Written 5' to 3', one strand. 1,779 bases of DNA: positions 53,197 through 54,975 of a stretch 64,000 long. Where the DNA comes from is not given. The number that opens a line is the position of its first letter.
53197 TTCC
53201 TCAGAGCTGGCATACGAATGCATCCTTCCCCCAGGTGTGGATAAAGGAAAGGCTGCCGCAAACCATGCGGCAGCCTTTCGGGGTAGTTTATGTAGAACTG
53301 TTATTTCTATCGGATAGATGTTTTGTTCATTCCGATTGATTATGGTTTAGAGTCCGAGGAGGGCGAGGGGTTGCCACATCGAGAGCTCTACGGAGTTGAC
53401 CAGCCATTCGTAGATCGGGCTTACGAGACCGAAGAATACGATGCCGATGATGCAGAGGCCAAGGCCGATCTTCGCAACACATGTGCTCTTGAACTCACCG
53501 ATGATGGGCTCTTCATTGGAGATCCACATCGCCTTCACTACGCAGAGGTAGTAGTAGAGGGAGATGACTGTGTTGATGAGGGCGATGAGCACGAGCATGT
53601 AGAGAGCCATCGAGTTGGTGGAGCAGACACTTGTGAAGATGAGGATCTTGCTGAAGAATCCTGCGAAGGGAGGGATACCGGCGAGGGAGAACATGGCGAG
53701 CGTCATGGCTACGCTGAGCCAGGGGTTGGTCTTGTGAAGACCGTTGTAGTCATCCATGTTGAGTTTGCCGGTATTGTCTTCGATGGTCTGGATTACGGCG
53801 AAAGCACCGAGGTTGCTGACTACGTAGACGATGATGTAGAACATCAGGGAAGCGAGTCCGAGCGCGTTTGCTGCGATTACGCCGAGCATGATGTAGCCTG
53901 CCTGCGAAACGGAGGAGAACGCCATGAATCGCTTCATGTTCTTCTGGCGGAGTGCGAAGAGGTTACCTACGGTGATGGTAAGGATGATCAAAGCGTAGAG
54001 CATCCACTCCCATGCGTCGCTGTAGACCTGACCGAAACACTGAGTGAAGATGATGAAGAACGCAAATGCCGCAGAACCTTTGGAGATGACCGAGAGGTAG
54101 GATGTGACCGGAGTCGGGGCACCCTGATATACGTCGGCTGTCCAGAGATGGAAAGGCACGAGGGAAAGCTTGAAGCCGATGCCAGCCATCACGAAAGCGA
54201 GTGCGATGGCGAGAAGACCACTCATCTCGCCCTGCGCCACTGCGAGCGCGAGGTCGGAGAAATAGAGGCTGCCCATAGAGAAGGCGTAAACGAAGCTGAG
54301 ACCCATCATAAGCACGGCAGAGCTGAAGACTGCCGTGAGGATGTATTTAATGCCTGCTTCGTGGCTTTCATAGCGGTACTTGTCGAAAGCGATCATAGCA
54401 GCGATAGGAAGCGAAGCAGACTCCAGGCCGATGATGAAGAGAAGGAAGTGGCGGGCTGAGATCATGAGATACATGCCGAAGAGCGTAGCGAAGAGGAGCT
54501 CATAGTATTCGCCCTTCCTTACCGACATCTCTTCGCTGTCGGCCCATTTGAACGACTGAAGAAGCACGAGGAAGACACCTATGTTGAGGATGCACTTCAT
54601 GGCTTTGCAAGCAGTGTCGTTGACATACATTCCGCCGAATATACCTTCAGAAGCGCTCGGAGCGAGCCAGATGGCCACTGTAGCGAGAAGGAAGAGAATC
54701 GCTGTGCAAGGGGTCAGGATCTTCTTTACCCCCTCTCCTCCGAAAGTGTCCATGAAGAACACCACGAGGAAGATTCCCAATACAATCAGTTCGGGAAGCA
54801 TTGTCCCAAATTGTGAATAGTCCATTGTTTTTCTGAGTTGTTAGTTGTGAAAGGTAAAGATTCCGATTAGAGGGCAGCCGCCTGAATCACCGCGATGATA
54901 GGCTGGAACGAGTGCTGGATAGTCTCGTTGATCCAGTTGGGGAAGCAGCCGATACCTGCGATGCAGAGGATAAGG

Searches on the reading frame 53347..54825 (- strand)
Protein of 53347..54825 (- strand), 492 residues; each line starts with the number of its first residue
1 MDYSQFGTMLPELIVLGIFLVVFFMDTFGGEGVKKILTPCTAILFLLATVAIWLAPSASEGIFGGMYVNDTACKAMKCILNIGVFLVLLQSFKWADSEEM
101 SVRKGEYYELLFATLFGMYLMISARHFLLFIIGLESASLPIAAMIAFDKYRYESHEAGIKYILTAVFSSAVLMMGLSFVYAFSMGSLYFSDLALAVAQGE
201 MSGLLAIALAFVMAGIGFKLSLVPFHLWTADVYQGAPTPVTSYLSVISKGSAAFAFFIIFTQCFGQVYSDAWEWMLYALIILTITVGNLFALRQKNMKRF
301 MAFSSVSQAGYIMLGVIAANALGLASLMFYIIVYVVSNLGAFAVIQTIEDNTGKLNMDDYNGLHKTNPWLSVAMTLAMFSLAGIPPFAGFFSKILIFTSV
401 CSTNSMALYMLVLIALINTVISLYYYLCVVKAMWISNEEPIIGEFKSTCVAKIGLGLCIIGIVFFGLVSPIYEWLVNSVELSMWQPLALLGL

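Call 6: search_protein_families(library=pfam, proteins=[window:53347-54825:-], max_evalue=0.01)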
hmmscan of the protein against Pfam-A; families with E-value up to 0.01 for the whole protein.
window:53347-54825:- (492 aa): 1 family
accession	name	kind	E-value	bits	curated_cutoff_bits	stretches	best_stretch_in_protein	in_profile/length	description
PF00361.26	Proton_antipo_M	-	2.1e-63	214.7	21.5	1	124-414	1-289/294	NADH:quinone oxidoreductase/Mrp antiporter, TM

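Call 64: find_encoding_contigs(protein=window:53347-54825:-, flank=10000, max_places=10)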
Protein window:53347-54825:- (492 aa): 18 contigs read that carry it; 10 places shown.
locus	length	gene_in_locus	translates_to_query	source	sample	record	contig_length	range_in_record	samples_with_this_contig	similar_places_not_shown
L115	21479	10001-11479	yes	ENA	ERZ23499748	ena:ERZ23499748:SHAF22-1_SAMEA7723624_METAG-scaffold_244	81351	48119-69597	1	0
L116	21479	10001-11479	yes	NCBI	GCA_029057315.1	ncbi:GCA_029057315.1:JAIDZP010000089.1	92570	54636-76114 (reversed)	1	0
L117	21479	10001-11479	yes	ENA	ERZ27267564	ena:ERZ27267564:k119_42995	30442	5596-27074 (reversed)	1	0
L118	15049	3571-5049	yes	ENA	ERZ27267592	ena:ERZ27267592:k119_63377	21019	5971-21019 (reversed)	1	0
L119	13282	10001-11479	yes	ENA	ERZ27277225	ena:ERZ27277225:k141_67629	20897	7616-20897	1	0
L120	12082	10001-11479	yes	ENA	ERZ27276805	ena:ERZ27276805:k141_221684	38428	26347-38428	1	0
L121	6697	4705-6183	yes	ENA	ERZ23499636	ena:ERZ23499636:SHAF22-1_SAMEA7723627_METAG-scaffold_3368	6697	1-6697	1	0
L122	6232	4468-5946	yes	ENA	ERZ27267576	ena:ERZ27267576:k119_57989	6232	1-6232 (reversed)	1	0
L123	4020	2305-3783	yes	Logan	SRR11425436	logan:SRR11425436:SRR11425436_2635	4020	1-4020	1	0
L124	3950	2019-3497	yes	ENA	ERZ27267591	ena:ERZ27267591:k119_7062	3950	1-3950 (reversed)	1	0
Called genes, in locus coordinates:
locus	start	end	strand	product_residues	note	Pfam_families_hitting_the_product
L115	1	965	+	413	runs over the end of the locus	PF28541:DUF8433, PF00119:ATP-synt_A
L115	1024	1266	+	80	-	PF00137:ATP-synt_C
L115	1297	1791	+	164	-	-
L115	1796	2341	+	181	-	PF00213:OSCP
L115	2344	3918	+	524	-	PF02874:ATP-synt_ab_N, PF00006:ATP-synt_ab, PF00306:ATP-synt_ab_C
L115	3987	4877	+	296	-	PF00231:ATP-synt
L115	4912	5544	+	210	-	PF13534:Fer4_17 (faint), PF12797:Fer4_2 (faint), PF12837:Fer4_6 (faint), PF13183:Fer4_8, PF14697:Fer4_21 (weak), PF12838:Fer4_7, PF13187:Fer4_9 (weak), PF00037:Fer4 (weak), +2 more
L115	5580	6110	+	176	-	PF00499:Oxidored_q3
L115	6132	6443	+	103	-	PF00420:Oxidored_q2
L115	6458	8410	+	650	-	PF00662:Proton_antipo_N, PF00361:Proton_antipo_M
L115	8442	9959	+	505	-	PF00361:Proton_antipo_M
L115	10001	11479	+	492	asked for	PF00361:Proton_antipo_M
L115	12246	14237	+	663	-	-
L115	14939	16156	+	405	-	PF03683:UPF0175 (faint), PF10975:DUF2802 (faint), PF01022:HTH_5 (faint), PF01527:HTH_Tnp_1 (faint), PF02796:HTH_7 (faint), PF04545:Sigma70_r4 (faint), PF08281:Sigma70_r4_2 (faint), PF13384:HTH_23 (faint), +10 more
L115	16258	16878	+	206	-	PF12099:DUF3575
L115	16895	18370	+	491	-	PF12984:DUF3868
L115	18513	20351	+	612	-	PF15495:Fimbrillin_C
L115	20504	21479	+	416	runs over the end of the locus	PF08842:Mfa2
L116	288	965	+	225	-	PF00119:ATP-synt_A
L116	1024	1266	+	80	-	PF00137:ATP-synt_C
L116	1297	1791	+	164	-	-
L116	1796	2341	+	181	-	PF00213:OSCP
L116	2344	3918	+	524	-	PF02874:ATP-synt_ab_N, PF00006:ATP-synt_ab, PF00306:ATP-synt_ab_C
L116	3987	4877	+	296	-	PF00231:ATP-synt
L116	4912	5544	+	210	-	PF13534:Fer4_17 (faint), PF12797:Fer4_2 (faint), PF12837:Fer4_6 (faint), PF13183:Fer4_8, PF14697:Fer4_21 (weak), PF12838:Fer4_7, PF13187:Fer4_9 (weak), PF00037:Fer4 (weak), +2 more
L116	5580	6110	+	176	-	PF00499:Oxidored_q3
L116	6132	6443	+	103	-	PF00420:Oxidored_q2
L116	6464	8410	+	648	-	PF00662:Proton_antipo_N, PF00361:Proton_antipo_M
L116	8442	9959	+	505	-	PF00361:Proton_antipo_M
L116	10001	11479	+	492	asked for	PF00361:Proton_antipo_M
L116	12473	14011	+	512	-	-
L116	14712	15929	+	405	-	PF02796:HTH_7 (faint), PF03683:UPF0175 (faint), PF10975:DUF2802 (faint), PF01527:HTH_Tnp_1 (faint), PF04545:Sigma70_r4 (faint), PF08281:Sigma70_r4_2 (faint), PF13384:HTH_23 (faint), PF13518:HTH_28 (faint), +10 more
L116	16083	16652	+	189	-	PF12099:DUF3575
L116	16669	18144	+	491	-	PF12984:DUF3868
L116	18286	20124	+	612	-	PF15495:Fimbrillin_C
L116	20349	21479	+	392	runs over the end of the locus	PF08842:Mfa2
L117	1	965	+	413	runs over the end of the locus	PF28541:DUF8433, PF00119:ATP-synt_A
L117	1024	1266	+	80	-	PF00137:ATP-synt_C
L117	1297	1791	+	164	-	-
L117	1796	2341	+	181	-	PF00213:OSCP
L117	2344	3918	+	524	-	PF02874:ATP-synt_ab_N, PF00006:ATP-synt_ab, PF00306:ATP-synt_ab_C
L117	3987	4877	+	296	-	PF00231:ATP-synt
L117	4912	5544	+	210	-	PF13534:Fer4_17 (faint), PF12797:Fer4_2 (faint), PF12837:Fer4_6 (faint), PF13183:Fer4_8, PF14697:Fer4_21 (weak), PF12838:Fer4_7, PF13187:Fer4_9 (weak), PF00037:Fer4 (weak), +2 more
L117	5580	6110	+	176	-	PF00499:Oxidored_q3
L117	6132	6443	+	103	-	PF00420:Oxidored_q2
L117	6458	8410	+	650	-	PF00662:Proton_antipo_N, PF00361:Proton_antipo_M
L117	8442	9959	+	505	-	PF00361:Proton_antipo_M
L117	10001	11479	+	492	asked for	PF00361:Proton_antipo_M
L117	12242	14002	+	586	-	-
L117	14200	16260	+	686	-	PF13734:Inhibitor_I69, PF01640:Peptidase_C10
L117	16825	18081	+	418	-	PF03683:UPF0175 (faint), PF10975:DUF2802 (faint), PF01022:HTH_5 (faint), PF01527:HTH_Tnp_1 (faint), PF02796:HTH_7 (faint), PF04545:Sigma70_r4 (faint), PF08281:Sigma70_r4_2 (faint), PF12802:MarR_2 (faint), +11 more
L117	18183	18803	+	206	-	PF12099:DUF3575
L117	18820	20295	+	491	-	PF12984:DUF3868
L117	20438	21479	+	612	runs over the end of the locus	PF15495:Fimbrillin_C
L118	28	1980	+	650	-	PF00662:Proton_antipo_N, PF00361:Proton_antipo_M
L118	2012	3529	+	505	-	PF00361:Proton_antipo_M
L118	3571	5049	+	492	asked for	PF00361:Proton_antipo_M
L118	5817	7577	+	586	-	-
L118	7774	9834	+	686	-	PF13734:Inhibitor_I69, PF01640:Peptidase_C10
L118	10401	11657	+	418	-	PF02796:HTH_7 (faint), PF03683:UPF0175 (faint), PF10975:DUF2802 (faint), PF01022:HTH_5 (faint), PF01527:HTH_Tnp_1 (faint), PF04297:UPF0122 (faint), PF04545:Sigma70_r4 (faint), PF08281:Sigma70_r4_2 (faint), +12 more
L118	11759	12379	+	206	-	PF12099:DUF3575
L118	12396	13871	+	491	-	PF12984:DUF3868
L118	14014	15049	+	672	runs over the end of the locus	PF15495:Fimbrillin_C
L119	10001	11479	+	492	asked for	PF00361:Proton_antipo_M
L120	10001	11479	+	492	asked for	PF00361:Proton_antipo_M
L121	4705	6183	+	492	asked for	PF00361:Proton_antipo_M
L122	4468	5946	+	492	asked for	PF00361:Proton_antipo_M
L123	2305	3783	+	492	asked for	PF00361:Proton_antipo_M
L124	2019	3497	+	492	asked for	PF00361:Proton_antipo_M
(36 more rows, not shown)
